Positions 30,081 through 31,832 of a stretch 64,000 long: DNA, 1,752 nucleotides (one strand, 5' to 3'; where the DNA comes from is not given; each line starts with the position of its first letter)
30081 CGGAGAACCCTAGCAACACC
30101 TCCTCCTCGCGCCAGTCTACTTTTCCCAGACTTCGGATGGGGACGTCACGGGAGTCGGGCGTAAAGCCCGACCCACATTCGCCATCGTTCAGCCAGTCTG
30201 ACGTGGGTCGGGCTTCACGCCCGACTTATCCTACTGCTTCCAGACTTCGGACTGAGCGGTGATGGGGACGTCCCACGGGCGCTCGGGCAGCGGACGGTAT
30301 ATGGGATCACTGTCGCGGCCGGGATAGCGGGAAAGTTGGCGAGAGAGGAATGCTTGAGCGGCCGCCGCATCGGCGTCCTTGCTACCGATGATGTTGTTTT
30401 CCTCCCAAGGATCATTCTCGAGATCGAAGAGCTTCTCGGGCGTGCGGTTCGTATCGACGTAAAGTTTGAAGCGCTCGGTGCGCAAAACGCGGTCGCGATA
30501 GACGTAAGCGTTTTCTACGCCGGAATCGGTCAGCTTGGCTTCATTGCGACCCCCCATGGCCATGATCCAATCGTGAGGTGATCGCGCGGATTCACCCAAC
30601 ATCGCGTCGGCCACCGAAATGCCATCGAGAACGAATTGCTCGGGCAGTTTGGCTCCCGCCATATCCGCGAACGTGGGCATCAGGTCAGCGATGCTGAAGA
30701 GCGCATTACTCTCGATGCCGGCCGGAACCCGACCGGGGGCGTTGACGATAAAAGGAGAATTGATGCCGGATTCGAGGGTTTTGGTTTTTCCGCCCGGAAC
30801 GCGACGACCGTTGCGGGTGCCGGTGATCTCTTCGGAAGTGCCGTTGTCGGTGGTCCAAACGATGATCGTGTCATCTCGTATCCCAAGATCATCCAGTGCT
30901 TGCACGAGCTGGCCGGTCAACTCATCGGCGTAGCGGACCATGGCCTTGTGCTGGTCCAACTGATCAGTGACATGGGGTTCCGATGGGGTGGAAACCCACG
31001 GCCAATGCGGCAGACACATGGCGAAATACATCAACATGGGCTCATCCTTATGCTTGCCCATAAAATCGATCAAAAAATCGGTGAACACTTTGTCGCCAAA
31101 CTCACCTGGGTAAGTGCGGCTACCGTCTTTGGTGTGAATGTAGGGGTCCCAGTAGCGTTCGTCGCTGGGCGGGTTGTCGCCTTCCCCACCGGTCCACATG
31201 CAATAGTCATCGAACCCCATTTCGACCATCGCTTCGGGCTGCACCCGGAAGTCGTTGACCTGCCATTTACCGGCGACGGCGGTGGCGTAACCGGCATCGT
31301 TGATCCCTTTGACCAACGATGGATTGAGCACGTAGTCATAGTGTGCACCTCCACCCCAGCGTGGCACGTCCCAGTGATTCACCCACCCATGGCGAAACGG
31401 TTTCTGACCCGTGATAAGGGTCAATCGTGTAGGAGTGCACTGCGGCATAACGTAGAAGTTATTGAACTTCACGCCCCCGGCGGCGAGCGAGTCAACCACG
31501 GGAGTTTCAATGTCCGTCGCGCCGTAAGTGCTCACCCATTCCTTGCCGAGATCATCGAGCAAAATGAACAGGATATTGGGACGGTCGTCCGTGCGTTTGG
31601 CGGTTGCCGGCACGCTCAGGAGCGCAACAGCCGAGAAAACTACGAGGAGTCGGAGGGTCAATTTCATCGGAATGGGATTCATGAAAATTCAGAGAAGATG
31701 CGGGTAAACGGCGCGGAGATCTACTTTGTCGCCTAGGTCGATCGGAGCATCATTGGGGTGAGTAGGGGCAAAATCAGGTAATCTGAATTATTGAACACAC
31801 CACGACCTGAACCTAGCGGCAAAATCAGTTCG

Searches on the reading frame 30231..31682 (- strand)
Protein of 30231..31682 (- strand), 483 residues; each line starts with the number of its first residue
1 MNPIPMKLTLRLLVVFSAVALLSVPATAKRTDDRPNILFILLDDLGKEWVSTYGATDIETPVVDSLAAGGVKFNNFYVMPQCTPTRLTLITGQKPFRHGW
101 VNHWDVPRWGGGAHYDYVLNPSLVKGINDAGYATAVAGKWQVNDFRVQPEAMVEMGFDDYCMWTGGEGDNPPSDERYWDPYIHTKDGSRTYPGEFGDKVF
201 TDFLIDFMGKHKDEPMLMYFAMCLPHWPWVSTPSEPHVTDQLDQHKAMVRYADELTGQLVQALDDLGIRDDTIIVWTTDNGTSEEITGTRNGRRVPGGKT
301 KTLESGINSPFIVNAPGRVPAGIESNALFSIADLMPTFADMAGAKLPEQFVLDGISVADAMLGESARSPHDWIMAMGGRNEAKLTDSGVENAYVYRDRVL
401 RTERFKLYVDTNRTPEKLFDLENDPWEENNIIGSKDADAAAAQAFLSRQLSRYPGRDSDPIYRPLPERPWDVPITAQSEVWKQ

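Call 45: search_protein_families(library=pfam, proteins=[window:30231-31682:-], max_evalue=0.00001)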
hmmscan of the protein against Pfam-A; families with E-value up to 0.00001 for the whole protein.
window:30231-31682:- (483 aa): 3 families
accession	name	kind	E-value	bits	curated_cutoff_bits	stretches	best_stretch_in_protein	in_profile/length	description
PF00884.28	Sulfatase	-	3.8e-40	138.5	25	1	35-344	1-301/301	Sulfatase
PF16347.10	SGSH_C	-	2.4e-10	41.2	29.3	1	303-450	12-148/154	N-sulphoglucosamine sulphohydrolase, C-terminal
PF01663.27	Phosphodiest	-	3.8e-06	27.2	23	1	38-284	2-223/342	Type I phosphodiesterase / nucleotide pyrophosphatase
